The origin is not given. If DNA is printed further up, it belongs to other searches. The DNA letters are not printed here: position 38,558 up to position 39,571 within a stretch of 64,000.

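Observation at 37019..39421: Bacterial Elp3 homolog divergently paired (3-bp gap) with a class-I methyltransferase: possible complete cm5U-to-mcm5U wobble pathway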

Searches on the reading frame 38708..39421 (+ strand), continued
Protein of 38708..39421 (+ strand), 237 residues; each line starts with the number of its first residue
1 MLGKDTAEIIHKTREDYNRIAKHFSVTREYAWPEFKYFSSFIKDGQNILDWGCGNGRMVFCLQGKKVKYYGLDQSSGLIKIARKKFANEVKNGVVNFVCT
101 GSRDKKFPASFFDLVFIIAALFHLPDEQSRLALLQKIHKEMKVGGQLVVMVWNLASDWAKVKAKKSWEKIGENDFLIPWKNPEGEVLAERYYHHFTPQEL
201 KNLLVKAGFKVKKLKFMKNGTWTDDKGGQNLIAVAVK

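Call 40: search_solved_structures(query=A2, max_evalue=0.001, show_alignments=2)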
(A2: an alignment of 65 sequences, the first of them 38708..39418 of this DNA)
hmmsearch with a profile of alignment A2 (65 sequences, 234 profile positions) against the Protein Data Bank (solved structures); distinct sequences matched with E-value up to 0.001: 91 (the best 60 are shown).
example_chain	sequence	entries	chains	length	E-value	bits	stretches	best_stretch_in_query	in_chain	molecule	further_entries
5cm2_Z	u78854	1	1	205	4.3e-24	88.3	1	22-226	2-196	TRNA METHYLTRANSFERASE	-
3sm3_A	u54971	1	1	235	3.7e-19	72.2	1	35-224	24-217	SAM-dependent methyltransferases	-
1ve3_A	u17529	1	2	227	3.9e-14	55.8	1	34-151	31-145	hypothetical protein PH0226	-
4ine_A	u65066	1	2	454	3.3e-13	52.7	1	32-149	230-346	Protein PMT-2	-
3dli_A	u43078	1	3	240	7.9e-13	51.5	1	10-153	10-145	methyltransferase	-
5wp4_A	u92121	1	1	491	4.1e-11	45.9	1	36-147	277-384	Phosphoethanolamine N-methyltransferase 1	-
4r6w_A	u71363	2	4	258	1e-10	44.6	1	40-151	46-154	Phosphoethanolamine N-methyltransferase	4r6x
4iv8_A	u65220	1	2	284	1.1e-10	44.5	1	38-152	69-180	Phosphoethanolamine N-methyltransferase,putative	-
5wp5_A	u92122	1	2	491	1.5e-10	44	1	37-149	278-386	Phosphomethylethanolamine N-methyltransferase 2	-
9rfr_A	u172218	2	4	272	1.1e-09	41.2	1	14-152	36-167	Ubiquinone biosynthesis O-methyltransferase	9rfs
3ujd_A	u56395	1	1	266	1.1e-09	41.2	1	40-151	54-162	Phosphoethanolamine N-methyltransferase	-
3uj6_A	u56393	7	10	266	1.1e-09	41.2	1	40-151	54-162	Phosphoethanolamine N-methyltransferase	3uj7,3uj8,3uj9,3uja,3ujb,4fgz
9un4_A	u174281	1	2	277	1.5e-09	40.7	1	40-209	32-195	Juvenile hormone acid O-methyltransferase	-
3bus_A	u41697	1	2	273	1.9e-09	40.4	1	39-149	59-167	Methyltransferase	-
4krh_A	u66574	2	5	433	1.9e-09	40.4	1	32-150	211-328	Phosphoethanolamine N-methyltransferase 2 | Phospholethanolamine N-methyltransferase 2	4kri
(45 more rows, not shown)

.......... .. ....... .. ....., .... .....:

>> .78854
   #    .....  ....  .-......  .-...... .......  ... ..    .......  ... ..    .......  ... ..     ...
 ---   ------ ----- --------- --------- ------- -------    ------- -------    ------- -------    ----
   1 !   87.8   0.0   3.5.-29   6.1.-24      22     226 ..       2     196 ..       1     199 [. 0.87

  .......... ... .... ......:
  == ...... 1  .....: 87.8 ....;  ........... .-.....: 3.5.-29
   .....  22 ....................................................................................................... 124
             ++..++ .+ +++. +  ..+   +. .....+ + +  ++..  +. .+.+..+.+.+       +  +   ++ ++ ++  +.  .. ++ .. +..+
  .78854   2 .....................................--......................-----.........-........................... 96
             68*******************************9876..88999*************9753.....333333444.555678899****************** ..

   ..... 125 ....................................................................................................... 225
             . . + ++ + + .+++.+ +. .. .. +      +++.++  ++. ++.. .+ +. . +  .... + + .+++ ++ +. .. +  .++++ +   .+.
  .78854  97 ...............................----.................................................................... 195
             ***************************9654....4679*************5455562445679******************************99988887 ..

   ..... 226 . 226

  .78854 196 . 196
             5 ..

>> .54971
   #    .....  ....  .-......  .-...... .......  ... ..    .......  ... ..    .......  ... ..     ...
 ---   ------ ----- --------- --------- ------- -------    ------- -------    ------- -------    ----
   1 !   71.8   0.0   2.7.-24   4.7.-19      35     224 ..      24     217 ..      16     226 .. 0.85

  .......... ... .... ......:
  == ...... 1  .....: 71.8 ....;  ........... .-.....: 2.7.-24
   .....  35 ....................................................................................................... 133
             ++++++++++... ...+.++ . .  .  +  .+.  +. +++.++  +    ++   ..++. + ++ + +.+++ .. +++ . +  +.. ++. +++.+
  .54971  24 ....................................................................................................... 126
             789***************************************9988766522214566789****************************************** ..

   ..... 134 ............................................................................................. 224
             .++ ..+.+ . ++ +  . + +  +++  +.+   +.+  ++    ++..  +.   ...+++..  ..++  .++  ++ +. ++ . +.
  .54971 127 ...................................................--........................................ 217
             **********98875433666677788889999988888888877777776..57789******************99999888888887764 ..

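Call 45: search_protein_representatives(alignment_id=A2)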
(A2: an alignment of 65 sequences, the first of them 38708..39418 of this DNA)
Query: 65 sequences, 234 profile positions. Proteins with E-value up to 0.001 (for the whole library): 53335; up to 1e-10: 5173; up to 1e-30: 610. The best 150 are listed.
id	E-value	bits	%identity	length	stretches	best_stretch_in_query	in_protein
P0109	3.5e-104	363.6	-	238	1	2-234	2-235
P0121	6.3e-92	323.5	-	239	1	3-233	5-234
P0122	4.0e-71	255.4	-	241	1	3-233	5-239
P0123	1.1e-67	244.2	-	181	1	57-234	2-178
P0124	1.2e-65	237.5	-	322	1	3-233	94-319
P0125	2.3e-64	233.2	-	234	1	5-234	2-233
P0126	3.2e-64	232.8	-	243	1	4-234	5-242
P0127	4.6e-61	222.5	-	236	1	3-234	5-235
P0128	1.8e-59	217.2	-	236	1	4-233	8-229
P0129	1.6e-58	214.1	-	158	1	79-234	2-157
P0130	2.0e-58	213.8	-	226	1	5-212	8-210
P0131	1.0e-57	211.5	-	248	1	4-234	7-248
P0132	4.8e-57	209.3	-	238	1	6-234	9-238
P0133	5.0e-57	209.3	-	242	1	3-219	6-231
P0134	1.4e-56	207.8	-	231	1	3-232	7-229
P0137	8.3e-55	202.0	-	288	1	6-234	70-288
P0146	4.0e-53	196.5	-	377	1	4-232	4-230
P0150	1.6e-52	194.5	-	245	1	2-234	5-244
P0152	2.1e-52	194.1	-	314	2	5-161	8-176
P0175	1.1e-49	185.2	-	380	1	10-233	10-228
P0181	2.8e-49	183.9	-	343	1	4-234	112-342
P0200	7.4e-48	179.2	-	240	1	3-234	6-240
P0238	1.4e-45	171.8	-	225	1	3-227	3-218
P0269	9.5e-44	165.8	-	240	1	6-232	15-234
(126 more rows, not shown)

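Call 46: list_cluster_members(proteins=[P0122, P0124, P0130, P0146, P0150, P0175, P0181, P0200, P0238, P0269])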
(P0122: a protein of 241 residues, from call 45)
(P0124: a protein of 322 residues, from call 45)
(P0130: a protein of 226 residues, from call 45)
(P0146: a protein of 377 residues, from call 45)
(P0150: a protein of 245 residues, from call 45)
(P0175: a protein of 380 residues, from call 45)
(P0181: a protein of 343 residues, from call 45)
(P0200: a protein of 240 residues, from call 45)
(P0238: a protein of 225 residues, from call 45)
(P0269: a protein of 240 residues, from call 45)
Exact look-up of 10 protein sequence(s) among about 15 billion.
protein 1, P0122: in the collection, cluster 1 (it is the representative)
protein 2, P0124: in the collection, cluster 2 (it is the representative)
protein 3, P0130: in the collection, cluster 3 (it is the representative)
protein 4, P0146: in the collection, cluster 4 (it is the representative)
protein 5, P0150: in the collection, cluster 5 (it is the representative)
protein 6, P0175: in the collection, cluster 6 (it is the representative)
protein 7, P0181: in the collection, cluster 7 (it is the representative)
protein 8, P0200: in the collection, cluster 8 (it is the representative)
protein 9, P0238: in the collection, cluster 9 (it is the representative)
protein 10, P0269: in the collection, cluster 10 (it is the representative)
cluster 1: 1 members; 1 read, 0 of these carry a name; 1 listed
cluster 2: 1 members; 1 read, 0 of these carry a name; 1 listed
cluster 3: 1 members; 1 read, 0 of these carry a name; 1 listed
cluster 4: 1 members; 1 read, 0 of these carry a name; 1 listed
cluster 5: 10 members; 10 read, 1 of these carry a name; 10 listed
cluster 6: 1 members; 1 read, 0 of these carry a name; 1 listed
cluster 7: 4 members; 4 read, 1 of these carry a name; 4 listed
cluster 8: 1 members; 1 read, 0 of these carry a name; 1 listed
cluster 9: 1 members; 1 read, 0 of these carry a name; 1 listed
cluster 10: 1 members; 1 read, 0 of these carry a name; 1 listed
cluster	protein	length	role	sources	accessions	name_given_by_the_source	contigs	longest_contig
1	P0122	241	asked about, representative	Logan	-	-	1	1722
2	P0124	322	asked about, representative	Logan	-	-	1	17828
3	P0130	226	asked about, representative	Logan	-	-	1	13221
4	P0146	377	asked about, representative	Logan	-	-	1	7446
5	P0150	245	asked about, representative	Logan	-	-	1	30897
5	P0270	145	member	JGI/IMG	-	SAM-dependent methyltransferase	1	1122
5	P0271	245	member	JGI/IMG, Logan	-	-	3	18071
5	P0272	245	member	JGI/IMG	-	-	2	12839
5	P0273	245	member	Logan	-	-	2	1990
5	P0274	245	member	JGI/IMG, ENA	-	-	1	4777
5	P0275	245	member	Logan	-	-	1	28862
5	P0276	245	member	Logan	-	-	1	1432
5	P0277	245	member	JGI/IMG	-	-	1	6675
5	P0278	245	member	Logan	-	-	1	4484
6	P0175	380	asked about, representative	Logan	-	-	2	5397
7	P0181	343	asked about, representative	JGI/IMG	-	SAM-dependent methyltransferase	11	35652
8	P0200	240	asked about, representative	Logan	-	-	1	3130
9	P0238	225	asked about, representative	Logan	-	-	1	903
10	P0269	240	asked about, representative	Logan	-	-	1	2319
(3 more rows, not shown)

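Call 63: search_protein_families(library=pfam, proteins=[P0124, P0181, P0146, P0175, P0137, P0152, P0046], max_evalue=0.001)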
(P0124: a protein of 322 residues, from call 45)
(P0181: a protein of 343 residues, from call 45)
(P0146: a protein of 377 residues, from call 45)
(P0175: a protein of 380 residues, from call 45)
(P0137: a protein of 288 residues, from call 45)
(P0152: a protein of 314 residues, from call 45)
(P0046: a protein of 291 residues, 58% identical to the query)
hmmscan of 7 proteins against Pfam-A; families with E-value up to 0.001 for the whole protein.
P0124 (322 aa): 7 families
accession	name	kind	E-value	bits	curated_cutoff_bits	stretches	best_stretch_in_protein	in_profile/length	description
PF08241.18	Methyltransf_11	-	3.5e-24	85.7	21.2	1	137-230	1-94/95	Methyltransferase domain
PF13649.12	Methyltransf_25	-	5e-21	75.6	27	1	136-227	1-97/97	Methyltransferase domain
PF13847.12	Methyltransf_31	-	1.7e-14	54.2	27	1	132-250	3-127/145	Methyltransferase domain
PF13489.12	Methyltransf_23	-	2.4e-14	53.8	27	1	115-296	4-163/164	Methyltransferase domain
PF08242.18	Methyltransf_12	-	3.3e-14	53.8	30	1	137-228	1-97/98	Methyltransferase domain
PF01209.24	Ubie_methyltran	-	1e-11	45.1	20.1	1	95-233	10-153/233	ubiE/COQ5 methyltransferase family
PF07021.18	MetW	-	6.4e-06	26.4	21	1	122-210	3-92/193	Methionine biosynthesis protein MetW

P0181 (343 aa): 11 families
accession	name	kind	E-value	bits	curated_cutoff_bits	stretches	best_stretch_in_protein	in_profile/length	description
PF13489.12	Methyltransf_23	-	1.5e-20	74.1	27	1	140-316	13-161/164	Methyltransferase domain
PF13847.12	Methyltransf_31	-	1.5e-20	73.8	27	1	149-309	3-141/145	Methyltransferase domain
PF13649.12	Methyltransf_25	-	2.6e-18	66.9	27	1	153-246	1-97/97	Methyltransferase domain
PF08242.18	Methyltransf_12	-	1e-16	61.9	30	1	154-248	1-98/98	Methyltransferase domain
PF08241.18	Methyltransf_11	-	1.1e-15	58.4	21.2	1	154-249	1-94/95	Methyltransferase domain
PF07021.18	MetW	-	1.4e-08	35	21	1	143-260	7-119/193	Methionine biosynthesis protein MetW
PF02353.26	CMAS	-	3.5e-07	30.3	27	1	151-257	64-171/273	Mycolic acid cyclopropane synthetase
PF05175.20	MTS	-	5e-07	30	23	1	149-224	31-110/170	Methyltransferase small domain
PF05401.17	NodS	-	3.4e-05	24.2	24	1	142-250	36-144/201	Nodulation protein S (NodS)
PF01135.25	PCMT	-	0.00048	20.4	20.3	1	148-228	72-158/210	Protein-L-isoaspartate(D-aspartate) O-methyltransferase (PCMT)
PF01209.24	Ubie_methyltran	-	0.00055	19.8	20.1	0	129-250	27-151/233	ubiE/COQ5 methyltransferase family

P0146 (377 aa): 11 families
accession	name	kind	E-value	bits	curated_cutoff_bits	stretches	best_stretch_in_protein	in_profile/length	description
PF13847.12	Methyltransf_31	-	3.8e-23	82.2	27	1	40-158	2-127/145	Methyltransferase domain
PF08241.18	Methyltransf_11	-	1.4e-22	80.6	21.2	1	46-139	1-94/95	Methyltransferase domain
PF13649.12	Methyltransf_25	-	1.9e-21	77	27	1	45-136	1-97/97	Methyltransferase domain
PF13489.12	Methyltransf_23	-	4.8e-18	65.9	27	1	24-197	5-155/164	Methyltransferase domain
PF00293.34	NUDIX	-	2.1e-16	60.6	21.1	1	240-353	6-117/134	NUDIX domain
PF08242.18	Methyltransf_12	-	2.2e-15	57.6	30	1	46-138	1-98/98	Methyltransferase domain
PF01209.24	Ubie_methyltran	-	2.1e-09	37.6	20.1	1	28-140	34-151/233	ubiE/COQ5 methyltransferase family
PF07021.18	MetW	-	6.6e-09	36.1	21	1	31-131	3-101/193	Methionine biosynthesis protein MetW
PF02353.26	CMAS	-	6.2e-07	29.4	27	1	39-147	60-171/273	Mycolic acid cyclopropane synthetase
PF01555.25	N6_N4_Mtase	-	2.7e-06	27.9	26.7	1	38-81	178-221/221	DNA methylase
PF05148.21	Methyltransf_8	-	0.00022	21.6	27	1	44-140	75-156/219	Hypothetical methyltransferase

P0175 (380 aa): 10 families
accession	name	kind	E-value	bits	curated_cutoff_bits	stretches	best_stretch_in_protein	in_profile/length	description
PF08241.18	Methyltransf_11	-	1.1e-23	84.1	21.2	1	46-140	1-95/95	Methyltransferase domain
PF13649.12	Methyltransf_25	-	7e-22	78.4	27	1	45-136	1-97/97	Methyltransferase domain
PF13847.12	Methyltransf_31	-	1.3e-18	67.5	27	1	39-150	1-119/145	Methyltransferase domain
PF00293.34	NUDIX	-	3.9e-17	63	21.1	1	240-351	4-115/134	NUDIX domain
PF08242.18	Methyltransf_12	-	1.1e-14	55.3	30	1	46-138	1-98/98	Methyltransferase domain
PF13489.12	Methyltransf_23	-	3.6e-14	53.2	27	1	28-201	8-159/164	Methyltransferase domain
PF01209.24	Ubie_methyltran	-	1.5e-08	34.8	20.1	1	12-143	18-154/233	ubiE/COQ5 methyltransferase family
PF07021.18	MetW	-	2.8e-07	30.8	21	1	30-131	2-101/193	Methionine biosynthesis protein MetW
PF01728.25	FtsJ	-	0.00014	22.3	24.1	1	38-115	18-105/181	FtsJ-like methyltransferase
PF02353.26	CMAS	-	0.00017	21.4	27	1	39-140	60-164/273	Mycolic acid cyclopropane synthetase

P0137 (288 aa): 10 families
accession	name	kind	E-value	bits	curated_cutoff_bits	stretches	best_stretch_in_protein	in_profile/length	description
PF08241.18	Methyltransf_11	-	2.4e-26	92.7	21.2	1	110-204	1-95/95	Methyltransferase domain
PF13649.12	Methyltransf_25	-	4e-25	88.8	27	1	109-200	1-97/97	Methyltransferase domain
PF13489.12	Methyltransf_23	-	4.3e-19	69.3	27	1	94-263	11-162/164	Methyltransferase domain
PF13847.12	Methyltransf_31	-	1.5e-16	60.8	27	1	105-208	3-113/145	Methyltransferase domain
PF08242.18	Methyltransf_12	-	1.2e-15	58.5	30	1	110-201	1-97/98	Methyltransferase domain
PF07021.18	MetW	-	4.3e-10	40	21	1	95-176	3-85/193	Methionine biosynthesis protein MetW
PF01209.24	Ubie_methyltran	-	3.7e-07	30.2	20.1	1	92-206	34-153/233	ubiE/COQ5 methyltransferase family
PF03141.22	Methyltransf_29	-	5.8e-06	25.6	23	1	108-205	120-218/506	Putative S-adenosyl-L-methionine-dependent methyltransferase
PF05401.17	NodS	-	0.00019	21.8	24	1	104-204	42-144/201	Nodulation protein S (NodS)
PF05175.20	MTS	-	0.00028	21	23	1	105-205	31-139/170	Methyltransferase small domain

P0152 (314 aa): 8 families
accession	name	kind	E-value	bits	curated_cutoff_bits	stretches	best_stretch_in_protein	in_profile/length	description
PF08241.18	Methyltransf_11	-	3.2e-21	76.2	21.2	1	49-161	1-95/95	Methyltransferase domain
PF13489.12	Methyltransf_23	-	1.8e-19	70.5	27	1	32-294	10-163/164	Methyltransferase domain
PF13649.12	Methyltransf_25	-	9.8e-19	68.3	27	1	48-157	1-97/97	Methyltransferase domain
PF13847.12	Methyltransf_31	-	1.9e-14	54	27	1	43-162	2-110/145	Methyltransferase domain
PF08242.18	Methyltransf_12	-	6.7e-14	52.8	30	1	49-159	1-98/98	Methyltransferase domain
PF07021.18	MetW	-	9.1e-07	29.1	21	1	33-80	2-50/193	Methionine biosynthesis protein MetW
PF02353.26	CMAS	-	8.6e-05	22.4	27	1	42-161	60-164/273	Mycolic acid cyclopropane synthetase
PF01209.24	Ubie_methyltran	-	0.00013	21.8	20.1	1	14-160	17-150/233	ubiE/COQ5 methyltransferase family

P0046 (291 aa): 7 families
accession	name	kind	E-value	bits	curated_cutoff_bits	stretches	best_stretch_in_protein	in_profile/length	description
PF13489.12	Methyltransf_23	-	1e-17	64.8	27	1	88-267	12-163/164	Methyltransferase domain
PF13649.12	Methyltransf_25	-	4.9e-15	56.4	27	1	102-199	1-97/97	Methyltransferase domain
PF08241.18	Methyltransf_11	-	4.9e-14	53.2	21.2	1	103-203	1-95/95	Methyltransferase domain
PF08242.18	Methyltransf_12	-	3e-12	47.5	30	1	103-201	1-98/98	Methyltransferase domain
PF13847.12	Methyltransf_31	-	8.1e-12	45.5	27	1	97-207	2-113/145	Methyltransferase domain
PF01209.24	Ubie_methyltran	-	4.1e-08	33.3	20.1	1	63-204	12-152/233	ubiE/COQ5 methyltransferase family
PF07021.18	MetW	-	6e-06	26.5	21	1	89-175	4-85/193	Methionine biosynthesis protein MetW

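Call 67: find_encoding_contigs(protein=P0146, flank=5000, max_places=3)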
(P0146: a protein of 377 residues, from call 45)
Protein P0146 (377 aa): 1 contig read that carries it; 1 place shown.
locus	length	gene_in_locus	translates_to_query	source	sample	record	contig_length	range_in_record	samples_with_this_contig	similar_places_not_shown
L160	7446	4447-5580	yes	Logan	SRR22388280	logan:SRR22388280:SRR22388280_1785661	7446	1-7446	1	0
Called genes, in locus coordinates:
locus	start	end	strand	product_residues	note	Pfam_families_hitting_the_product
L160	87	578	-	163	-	PF02367:TsaE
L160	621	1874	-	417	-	PF00464:SHMT, PF00155:Aminotran_1_2, PF01212:Beta_elim_lyase (weak)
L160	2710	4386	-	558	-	PF04055:Radical_SAM, PF16199:Radical_SAM_C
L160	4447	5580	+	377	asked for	PF01209:Ubie_methyltran, PF13489:Methyltransf_23, PF07021:MetW, PF08241:Methyltransf_11, PF08242:Methyltransf_12, PF13649:Methyltransf_25, PF13847:Methyltransf_31, PF00293:NUDIX, +2 more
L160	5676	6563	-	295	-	PF00291:PALP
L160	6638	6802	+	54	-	PF21344:Zn_ribbon_LysW (weak)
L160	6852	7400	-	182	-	PF00293:NUDIX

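Call 68: find_encoding_contigs(protein=P0175, flank=5000, max_places=3)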
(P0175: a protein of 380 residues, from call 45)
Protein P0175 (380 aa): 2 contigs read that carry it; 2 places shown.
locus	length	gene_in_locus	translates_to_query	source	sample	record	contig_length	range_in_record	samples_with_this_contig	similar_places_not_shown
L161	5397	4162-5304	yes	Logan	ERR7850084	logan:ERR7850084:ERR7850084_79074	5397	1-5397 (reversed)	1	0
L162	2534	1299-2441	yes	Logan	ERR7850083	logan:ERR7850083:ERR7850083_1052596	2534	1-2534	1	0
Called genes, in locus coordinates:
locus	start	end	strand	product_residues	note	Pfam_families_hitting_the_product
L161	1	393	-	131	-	?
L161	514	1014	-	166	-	PF03891:DUF333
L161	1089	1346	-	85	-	-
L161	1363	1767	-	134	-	PF00293:NUDIX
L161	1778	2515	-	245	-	-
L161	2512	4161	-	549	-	PF04055:Radical_SAM, PF16199:Radical_SAM_C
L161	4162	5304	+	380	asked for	PF01209:Ubie_methyltran, PF13489:Methyltransf_23, PF07021:MetW (weak), PF08241:Methyltransf_11, PF08242:Methyltransf_12, PF13649:Methyltransf_25, PF13847:Methyltransf_31, PF00293:NUDIX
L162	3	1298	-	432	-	?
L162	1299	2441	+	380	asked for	PF01209:Ubie_methyltran, PF13489:Methyltransf_23, PF07021:MetW (weak), PF08241:Methyltransf_11, PF08242:Methyltransf_12, PF13649:Methyltransf_25, PF13847:Methyltransf_31, PF00293:NUDIX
